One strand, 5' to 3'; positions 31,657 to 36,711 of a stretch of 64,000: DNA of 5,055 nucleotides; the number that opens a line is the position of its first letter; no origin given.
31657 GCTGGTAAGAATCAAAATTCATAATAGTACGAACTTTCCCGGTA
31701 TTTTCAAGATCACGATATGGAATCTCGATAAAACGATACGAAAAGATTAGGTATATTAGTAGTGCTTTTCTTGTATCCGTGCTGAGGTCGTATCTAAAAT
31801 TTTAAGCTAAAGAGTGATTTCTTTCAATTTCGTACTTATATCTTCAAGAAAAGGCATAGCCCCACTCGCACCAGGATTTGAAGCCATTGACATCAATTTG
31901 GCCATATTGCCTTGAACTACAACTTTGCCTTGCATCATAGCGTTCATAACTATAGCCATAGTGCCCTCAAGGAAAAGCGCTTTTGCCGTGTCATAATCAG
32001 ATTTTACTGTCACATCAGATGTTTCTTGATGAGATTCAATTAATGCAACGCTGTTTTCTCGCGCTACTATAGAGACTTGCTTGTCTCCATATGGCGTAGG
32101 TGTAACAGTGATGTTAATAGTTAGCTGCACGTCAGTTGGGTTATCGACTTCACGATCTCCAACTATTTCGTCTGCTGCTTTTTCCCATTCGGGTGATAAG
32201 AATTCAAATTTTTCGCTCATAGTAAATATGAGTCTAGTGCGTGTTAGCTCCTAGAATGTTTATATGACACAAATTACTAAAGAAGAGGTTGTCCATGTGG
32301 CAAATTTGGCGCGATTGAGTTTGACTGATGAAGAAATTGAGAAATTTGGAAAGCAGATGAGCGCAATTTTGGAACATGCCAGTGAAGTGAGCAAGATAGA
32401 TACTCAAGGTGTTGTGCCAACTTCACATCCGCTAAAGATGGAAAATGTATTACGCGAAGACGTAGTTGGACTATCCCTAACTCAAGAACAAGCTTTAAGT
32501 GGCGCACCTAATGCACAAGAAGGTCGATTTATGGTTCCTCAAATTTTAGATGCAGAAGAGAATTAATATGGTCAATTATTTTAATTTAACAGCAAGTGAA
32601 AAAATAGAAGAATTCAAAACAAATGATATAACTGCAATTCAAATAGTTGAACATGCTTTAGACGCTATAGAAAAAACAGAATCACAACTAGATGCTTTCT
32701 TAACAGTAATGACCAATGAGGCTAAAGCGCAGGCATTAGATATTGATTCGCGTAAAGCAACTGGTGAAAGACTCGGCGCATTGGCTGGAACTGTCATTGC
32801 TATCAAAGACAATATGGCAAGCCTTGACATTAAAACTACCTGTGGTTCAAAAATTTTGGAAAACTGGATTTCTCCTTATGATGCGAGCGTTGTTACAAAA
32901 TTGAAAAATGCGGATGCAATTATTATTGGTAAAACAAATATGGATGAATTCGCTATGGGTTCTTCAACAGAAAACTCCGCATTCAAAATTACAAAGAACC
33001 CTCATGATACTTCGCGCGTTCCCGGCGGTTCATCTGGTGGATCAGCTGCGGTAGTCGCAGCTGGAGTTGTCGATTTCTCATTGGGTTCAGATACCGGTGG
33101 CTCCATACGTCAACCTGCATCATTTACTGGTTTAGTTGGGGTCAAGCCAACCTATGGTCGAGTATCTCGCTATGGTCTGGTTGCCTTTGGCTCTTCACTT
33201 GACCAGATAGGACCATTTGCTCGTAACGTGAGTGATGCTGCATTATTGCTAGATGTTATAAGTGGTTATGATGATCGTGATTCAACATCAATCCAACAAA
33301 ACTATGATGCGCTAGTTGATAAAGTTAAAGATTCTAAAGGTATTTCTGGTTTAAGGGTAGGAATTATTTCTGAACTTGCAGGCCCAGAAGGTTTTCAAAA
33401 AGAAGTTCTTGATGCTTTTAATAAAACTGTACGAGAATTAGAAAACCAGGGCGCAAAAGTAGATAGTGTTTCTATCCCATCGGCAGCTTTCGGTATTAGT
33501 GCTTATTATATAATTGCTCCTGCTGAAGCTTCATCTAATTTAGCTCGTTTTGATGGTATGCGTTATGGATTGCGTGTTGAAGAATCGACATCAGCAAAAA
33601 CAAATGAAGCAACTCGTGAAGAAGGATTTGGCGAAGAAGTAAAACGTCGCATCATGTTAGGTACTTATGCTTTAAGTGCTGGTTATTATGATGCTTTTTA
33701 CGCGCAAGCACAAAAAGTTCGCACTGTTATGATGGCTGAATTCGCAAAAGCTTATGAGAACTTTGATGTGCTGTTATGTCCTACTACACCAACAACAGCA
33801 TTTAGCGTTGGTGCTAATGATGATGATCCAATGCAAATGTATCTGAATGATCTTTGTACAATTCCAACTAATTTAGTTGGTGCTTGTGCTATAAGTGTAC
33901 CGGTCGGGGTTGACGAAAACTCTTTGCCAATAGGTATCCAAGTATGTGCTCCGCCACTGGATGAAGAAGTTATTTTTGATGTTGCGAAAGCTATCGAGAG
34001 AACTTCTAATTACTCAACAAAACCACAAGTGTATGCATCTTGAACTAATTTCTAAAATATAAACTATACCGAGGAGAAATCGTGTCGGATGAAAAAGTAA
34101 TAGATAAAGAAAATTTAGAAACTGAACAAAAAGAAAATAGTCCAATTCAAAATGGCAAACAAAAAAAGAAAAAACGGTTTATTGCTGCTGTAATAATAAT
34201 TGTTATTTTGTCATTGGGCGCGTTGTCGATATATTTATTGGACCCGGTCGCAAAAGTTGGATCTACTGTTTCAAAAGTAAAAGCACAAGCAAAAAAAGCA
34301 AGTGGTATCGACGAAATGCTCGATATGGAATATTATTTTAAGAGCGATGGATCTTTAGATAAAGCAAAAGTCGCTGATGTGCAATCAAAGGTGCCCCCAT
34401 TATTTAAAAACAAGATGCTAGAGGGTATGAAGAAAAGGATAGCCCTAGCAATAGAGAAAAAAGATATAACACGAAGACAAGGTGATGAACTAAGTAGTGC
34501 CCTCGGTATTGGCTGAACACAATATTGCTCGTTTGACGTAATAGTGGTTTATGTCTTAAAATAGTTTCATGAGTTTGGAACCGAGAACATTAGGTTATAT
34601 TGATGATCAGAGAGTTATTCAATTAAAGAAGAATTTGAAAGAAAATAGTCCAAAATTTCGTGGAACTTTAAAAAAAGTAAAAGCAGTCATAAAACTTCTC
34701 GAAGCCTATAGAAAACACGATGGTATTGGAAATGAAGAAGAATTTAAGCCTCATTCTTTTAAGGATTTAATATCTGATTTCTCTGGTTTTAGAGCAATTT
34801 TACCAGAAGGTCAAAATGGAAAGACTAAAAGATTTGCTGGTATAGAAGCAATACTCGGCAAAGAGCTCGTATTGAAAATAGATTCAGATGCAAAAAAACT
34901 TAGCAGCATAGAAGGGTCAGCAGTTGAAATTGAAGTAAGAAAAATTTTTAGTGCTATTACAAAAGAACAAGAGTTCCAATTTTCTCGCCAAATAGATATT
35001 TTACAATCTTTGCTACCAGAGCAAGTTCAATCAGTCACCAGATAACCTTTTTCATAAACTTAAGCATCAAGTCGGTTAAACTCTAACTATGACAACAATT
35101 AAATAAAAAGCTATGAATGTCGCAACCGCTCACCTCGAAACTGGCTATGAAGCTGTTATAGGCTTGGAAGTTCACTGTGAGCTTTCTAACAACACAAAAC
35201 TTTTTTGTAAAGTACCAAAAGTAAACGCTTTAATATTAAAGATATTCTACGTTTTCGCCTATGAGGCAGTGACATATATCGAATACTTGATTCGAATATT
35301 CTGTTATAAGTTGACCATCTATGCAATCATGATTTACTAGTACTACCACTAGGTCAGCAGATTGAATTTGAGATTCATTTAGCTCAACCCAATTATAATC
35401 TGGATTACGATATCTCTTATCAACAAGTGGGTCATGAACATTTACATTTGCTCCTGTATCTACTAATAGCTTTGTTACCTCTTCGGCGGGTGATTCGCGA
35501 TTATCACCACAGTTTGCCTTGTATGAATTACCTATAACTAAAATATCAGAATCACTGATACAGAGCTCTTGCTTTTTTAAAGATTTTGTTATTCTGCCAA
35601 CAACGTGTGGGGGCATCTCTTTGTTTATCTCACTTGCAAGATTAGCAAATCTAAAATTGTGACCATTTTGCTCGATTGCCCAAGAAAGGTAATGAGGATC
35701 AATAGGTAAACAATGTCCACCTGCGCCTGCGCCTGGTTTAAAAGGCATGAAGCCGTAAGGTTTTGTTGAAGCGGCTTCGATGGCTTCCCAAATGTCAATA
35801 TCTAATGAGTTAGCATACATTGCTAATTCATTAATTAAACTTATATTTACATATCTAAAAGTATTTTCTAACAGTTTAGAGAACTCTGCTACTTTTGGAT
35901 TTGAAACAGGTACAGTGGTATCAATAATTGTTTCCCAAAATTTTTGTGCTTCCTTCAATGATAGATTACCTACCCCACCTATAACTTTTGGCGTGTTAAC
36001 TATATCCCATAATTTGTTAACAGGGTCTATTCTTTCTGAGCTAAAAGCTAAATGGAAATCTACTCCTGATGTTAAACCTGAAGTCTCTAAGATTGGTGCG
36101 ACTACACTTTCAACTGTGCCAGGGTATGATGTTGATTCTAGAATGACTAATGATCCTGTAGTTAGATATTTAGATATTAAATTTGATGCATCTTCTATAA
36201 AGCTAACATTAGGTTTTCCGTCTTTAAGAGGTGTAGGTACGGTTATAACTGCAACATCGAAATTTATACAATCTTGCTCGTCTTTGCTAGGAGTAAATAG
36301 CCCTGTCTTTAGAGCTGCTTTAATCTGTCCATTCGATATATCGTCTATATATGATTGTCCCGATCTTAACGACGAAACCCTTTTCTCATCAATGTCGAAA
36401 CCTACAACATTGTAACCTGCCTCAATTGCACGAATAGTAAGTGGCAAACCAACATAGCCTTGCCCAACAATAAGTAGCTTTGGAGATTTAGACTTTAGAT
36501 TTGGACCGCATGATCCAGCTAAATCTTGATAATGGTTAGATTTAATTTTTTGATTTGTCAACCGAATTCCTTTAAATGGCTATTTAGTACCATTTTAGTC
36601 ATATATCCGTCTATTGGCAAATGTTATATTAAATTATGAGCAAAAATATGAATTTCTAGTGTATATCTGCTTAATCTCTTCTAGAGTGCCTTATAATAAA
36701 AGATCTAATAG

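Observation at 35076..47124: gatCAB split by an ~11.8-kb insertion bounded by a diverged ~130-bp direct repeat of the gatB 5' end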

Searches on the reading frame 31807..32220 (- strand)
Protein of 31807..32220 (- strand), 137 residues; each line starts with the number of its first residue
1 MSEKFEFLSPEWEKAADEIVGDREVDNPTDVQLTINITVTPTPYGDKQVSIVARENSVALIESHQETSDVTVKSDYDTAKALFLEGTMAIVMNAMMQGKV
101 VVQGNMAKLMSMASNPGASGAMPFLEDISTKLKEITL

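Call 9: search_protein_families(library=pfam, proteins=[window:31807-32220:-], max_evalue=0.01)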
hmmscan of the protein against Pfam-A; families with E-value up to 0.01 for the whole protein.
window:31807-32220:- (137 aa): 1 family
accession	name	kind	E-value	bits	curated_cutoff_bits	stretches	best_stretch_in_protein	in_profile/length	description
PF02036.22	SCP2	-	2e-06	28.5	21.3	1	34-113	23-97/101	SCP-2 sterol transfer family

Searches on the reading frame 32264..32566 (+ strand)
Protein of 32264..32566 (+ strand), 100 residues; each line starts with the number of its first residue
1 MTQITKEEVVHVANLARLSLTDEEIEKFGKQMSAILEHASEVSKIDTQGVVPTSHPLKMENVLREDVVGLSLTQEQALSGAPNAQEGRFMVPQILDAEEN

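Call 9: search_protein_families(library=pfam, proteins=[window:32264-32566:+], max_evalue=0.01)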
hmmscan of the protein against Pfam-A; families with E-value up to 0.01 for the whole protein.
window:32264-32566:+ (100 aa): 1 family
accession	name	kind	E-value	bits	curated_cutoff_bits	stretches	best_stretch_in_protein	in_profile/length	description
PF02686.20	GatC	-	2.4e-23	82.6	23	1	20-91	1-66/66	Glu-tRNAGln amidotransferase C subunit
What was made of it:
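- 32264..32566 (+): gatC. Pfam GatC 2.4e-23 (call 9).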

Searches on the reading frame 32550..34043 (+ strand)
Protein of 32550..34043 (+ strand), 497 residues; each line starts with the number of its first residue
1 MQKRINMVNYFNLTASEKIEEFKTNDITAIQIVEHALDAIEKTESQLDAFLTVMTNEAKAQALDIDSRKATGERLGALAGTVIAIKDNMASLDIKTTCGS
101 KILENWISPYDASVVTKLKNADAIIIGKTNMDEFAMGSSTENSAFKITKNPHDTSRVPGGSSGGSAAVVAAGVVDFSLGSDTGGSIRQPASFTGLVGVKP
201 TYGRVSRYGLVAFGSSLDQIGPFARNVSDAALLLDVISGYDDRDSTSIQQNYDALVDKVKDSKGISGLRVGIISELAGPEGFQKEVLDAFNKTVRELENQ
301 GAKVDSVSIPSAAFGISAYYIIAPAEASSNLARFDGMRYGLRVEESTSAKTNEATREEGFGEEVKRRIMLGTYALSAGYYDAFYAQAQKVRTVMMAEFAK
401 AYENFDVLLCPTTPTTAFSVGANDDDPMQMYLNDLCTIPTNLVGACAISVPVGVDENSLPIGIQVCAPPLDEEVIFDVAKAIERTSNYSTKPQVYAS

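Call 9: search_protein_families(library=pfam, proteins=[window:32550-34043:+], max_evalue=0.01)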
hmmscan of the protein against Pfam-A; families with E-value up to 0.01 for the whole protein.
window:32550-34043:+ (497 aa): 1 family
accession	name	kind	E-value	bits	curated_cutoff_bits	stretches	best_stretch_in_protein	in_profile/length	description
PF01425.27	Amidase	-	2.8e-153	511.6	27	1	32-474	2-443/445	Amidase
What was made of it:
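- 32550..34043 (+): gatA. Gene callers start it at about 32568 (491 aa). Pfam Amidase 2.8e-153 (call 9).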

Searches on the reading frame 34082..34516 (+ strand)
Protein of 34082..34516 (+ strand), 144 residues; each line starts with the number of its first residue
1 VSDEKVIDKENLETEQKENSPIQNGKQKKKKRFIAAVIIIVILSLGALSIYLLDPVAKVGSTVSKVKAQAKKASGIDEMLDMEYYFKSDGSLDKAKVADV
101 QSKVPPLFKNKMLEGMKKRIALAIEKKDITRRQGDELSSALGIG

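Call 8: search_protein_families(library=pfam, proteins=[window:34082-34516:+], max_evalue=0.01)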
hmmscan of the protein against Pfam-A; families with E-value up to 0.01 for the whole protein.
window:34082-34516:+ (144 aa): 0 families

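Call 82: search_protein_families(library=phrogs, proteins=[window:34082-34516:+], max_evalue=0.001)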
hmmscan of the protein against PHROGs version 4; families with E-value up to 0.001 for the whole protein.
window:34082-34516:+ (144 aa): 0 families

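Call 83: search_protein_families(library=padloc, proteins=[window:34082-34516:+], max_evalue=0.001)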
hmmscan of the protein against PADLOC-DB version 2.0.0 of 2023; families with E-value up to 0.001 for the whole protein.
window:34082-34516:+ (144 aa): 0 families
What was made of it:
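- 34082..34516 (+): orf144, a small Lys-rich protein with one predicted hydrophobic helix; no family found. No Pfam, PHROGs or PADLOC hit (calls 8, 82, 83).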

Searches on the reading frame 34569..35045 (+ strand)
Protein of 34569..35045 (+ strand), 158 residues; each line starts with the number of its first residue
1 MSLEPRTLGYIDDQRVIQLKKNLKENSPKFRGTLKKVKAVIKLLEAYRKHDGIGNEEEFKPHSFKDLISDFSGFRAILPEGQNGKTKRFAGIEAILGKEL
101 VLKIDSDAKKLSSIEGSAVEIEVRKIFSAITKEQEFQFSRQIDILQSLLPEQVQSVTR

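Call 8: search_protein_families(library=pfam, proteins=[window:34569-35045:+], max_evalue=0.01)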
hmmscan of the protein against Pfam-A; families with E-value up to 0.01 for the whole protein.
window:34569-35045:+ (158 aa): 0 families

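Call 13: find_encoding_contigs(protein=window:34569-35045:+, flank=10000, max_places=10)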
Protein window:34569-35045:+ (158 aa): 23 contigs read that carry it; 10 places shown.
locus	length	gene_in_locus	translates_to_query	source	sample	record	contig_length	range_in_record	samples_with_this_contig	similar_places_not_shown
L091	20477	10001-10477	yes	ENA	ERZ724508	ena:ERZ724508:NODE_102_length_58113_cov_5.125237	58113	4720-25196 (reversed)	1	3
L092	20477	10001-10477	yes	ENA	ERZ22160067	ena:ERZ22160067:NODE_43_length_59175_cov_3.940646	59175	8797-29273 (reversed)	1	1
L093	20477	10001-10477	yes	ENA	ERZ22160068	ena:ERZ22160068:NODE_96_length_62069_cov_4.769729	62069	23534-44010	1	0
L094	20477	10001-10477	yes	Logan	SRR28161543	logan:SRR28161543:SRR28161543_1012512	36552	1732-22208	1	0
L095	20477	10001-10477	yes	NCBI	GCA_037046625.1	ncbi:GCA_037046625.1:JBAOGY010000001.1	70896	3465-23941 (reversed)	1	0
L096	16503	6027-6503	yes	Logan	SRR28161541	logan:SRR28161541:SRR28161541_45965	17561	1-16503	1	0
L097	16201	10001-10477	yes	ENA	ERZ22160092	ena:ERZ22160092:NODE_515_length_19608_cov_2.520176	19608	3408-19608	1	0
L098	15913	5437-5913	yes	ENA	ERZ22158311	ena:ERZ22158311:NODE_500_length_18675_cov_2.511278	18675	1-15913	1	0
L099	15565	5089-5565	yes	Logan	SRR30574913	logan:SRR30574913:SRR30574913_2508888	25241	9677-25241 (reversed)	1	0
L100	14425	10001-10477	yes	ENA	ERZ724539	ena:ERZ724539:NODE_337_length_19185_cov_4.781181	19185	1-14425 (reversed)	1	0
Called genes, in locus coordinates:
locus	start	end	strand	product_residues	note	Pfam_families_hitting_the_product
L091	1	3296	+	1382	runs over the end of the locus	PF13449:Phytase-like (faint), PF25021:TEN_NHL (faint), PF01436:NHL, PF17170:DUF5128 (weak), PF01436:NHL, PF01436:NHL (weak), PF08450:SGL, PF01436:NHL, +5 more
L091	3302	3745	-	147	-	-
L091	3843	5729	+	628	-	PF00069:Pkinase, PF03109:ABC1 (faint), PF07714:PK_Tyr_Ser-Thr, PF03793:PASTA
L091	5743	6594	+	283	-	PF00106:adh_short, PF08659:KR, PF13561:adh_short_C2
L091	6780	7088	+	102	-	-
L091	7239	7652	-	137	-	PF02036:SCP2 (weak)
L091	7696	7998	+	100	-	PF02686:GatC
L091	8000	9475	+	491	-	PF01425:Amidase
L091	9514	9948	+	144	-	-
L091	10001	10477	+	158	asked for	-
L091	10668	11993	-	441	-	PF03721:UDPG_MGDP_dh_N, PF00984:UDPG_MGDP_dh, PF03720:UDPG_MGDP_dh_C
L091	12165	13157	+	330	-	PF01408:GFO_IDH_MocA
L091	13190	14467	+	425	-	PF13378:MR_MLE_C (weak)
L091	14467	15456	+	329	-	PF02016:Peptidase_S66, PF17676:Peptidase_S66C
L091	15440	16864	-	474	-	PF01425:Amidase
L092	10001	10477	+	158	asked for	-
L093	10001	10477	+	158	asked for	-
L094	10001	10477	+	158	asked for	-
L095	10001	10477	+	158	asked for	-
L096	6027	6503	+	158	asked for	-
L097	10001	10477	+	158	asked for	-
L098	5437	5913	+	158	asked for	-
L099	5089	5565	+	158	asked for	-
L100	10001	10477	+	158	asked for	-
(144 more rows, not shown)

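Call 15: find_related_loci(query=window:34569-35045:+, collection=genome_contigs, flank=10000)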
Query window:34569-35045:+ (158 aa) in genome_contigs; peptide patterns used: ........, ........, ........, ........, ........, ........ (x = any residue, [..] = any of these).
600 stretches matched a pattern, but none encodes a relative of the query by tblastn (E <= 1e-3).
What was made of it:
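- Tried and rejected: The orf158 search gave 600 false stretches and no relative (call 15).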

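Call 16: find_homologous_proteins(query=window:34569-35045:+, max_evalue=0.001)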
Query window:34569-35045:+ (158 aa): 2 proteins with E <= 0.001 among 44 candidates.
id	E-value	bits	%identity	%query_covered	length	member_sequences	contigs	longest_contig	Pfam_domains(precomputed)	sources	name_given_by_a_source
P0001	2.8e-92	324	99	100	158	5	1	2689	-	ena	-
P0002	5.4e-41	158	83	63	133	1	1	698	-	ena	-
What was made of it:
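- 34569..35045 (+): orf158, a fast-evolving small protein and distant homologue of the two small ORFs that fill the gap in sister species S1. Only two clusters among 5.8 billion proteins (call 16).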

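Call 37: search_protein_families(library=ncbifam, proteins=[window:34569-35045:+], max_evalue=0.001)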
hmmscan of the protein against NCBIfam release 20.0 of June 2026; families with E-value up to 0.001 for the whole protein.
window:34569-35045:+ (158 aa): 0 families

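Call 39: find_encoding_contigs(protein=P0002, flank=10000, max_places=5)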
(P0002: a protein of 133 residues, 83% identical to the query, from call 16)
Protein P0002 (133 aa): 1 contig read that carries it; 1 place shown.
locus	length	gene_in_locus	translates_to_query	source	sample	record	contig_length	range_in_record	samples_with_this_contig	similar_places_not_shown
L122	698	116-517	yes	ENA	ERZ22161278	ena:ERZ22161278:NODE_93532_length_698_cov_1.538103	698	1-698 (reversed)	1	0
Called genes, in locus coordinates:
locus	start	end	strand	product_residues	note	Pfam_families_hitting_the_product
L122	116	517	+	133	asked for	-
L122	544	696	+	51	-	?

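Call 82: search_protein_families(library=phrogs, proteins=[window:34569-35045:+], max_evalue=0.001)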
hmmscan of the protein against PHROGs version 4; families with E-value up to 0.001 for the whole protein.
window:34569-35045:+ (158 aa): 0 families

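Call 83: search_protein_families(library=padloc, proteins=[window:34569-35045:+], max_evalue=0.001)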
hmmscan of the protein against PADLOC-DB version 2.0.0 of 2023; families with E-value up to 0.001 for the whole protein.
window:34569-35045:+ (158 aa): 0 families

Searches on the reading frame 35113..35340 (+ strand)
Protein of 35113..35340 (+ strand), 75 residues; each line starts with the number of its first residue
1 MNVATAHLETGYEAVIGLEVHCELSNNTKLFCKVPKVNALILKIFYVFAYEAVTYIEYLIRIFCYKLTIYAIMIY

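Call 9: search_protein_families(library=pfam, proteins=[window:35113-35340:+], max_evalue=0.01)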
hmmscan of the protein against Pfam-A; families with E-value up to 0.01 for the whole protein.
window:35113-35340:+ (75 aa): 1 family
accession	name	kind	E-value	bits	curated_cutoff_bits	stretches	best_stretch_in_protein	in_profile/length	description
PF02934.20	GatB_N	-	2e-05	24.3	23.4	1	15-36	2-23/277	GatB/GatE catalytic domain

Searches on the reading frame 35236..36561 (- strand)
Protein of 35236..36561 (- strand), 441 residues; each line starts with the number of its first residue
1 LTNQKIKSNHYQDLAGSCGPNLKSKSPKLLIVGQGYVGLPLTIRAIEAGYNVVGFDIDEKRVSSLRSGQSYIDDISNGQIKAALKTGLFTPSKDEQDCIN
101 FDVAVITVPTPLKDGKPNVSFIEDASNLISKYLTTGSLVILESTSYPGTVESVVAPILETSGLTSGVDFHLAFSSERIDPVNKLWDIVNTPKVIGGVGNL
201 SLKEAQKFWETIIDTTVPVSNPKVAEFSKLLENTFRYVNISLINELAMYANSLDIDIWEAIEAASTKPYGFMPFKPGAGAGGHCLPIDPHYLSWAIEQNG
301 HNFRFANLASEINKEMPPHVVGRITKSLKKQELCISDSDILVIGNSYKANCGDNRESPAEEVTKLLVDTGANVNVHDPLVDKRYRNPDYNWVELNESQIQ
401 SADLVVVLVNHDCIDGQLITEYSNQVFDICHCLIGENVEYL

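Call 8: search_protein_families(library=pfam, proteins=[window:35236-36561:-], max_evalue=0.01)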
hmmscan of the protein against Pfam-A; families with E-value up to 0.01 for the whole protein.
window:35236-36561:- (441 aa): 5 families
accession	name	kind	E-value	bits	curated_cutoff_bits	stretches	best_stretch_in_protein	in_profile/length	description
PF03721.20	UDPG_MGDP_dh_N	-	2.4e-35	122.2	27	1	28-203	2-181/187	UDP-glucose/GDP-mannose dehydrogenase family, NAD binding domain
PF00984.24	UDPG_MGDP_dh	-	4.4e-29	100.9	25.4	1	224-314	2-93/94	UDP-glucose/GDP-mannose dehydrogenase family, central domain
PF03720.21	UDPG_MGDP_dh_C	-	3.3e-16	60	30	1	341-422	1-85/103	UDP-glucose/GDP-mannose dehydrogenase family, UDP binding domain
PF03446.21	NAD_binding_2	-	0.00022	21.7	21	1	31-154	4-104/161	NAD binding domain of 6-phosphogluconate dehydrogenase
PF00056.29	Ldh_1_N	-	0.0012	19.4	27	0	28-119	2-88/141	lactate/malate dehydrogenase, NAD binding domain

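Call 37: search_protein_families(library=ncbifam, proteins=[window:35236-36561:-], max_evalue=0.001)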
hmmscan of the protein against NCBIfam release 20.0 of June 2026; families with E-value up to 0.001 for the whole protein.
window:35236-36561:- (441 aa): 7 families
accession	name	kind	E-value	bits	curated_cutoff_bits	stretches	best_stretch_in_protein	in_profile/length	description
TIGR03026.1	NDP-sugDHase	subfamily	8.8e-112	373.9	189.8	1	28-415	2-395/413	nucleotide sugar dehydrogenase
NF040825.1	UDPMaNacDH_Arch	equivalog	1.1e-75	255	750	1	29-411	3-374/418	UDP-N-acetyl-D-mannosamine dehydrogenase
NF008286.0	PRK11064.1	equivalog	1.5e-62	211.5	459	1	29-413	6-398/420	UDP-N-acetyl-D-mannosamine dehydrogenase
NF011729.0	PRK15182.1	equivalog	1.9e-58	198.2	592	1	28-413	8-390/425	Vi polysaccharide biosynthesis UDP-N-acetylglucosamine C-6 dehydrogenase TviB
NF041297.1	UDPGDh_AglM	equivalog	1.5e-41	142.7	670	1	29-413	3-394/429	UDP-glucose 6-dehydrogenase AglM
NF047673.2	TeichurnBiosyTuaD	equivalog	7.5e-29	101.1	700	1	28-409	3-385/439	UDP-glucose 6-dehydrogenase TuaD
NF011631.0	PRK15057.1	equivalog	1.6e-09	37.4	757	1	28-292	2-261/388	UDP-glucose 6-dehydrogenase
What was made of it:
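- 35236..36561 (-): Cargo 1: nucleotide-sugar dehydrogenase (UDP-glucose / UDP-ManNAc dehydrogenase family). Pfam UDPG_MGDP_dh N, central and C domains; TIGR03026 at 374 bits, above cutoff (calls 8, 37).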

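Call 82: search_protein_families(library=phrogs, proteins=[window:35236-36561:-], max_evalue=0.001)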
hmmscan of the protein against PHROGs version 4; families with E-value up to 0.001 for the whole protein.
window:35236-36561:- (441 aa): 1 family
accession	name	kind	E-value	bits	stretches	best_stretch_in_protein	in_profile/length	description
phrog_9148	-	other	1.7e-57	196.2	1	28-406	2-364/382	UDP-glucose dehydrogenase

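Call 83: search_protein_families(library=padloc, proteins=[window:35236-36561:-], max_evalue=0.001)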
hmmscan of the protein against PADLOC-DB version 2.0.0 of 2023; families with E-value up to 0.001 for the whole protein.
window:35236-36561:- (441 aa): 0 families
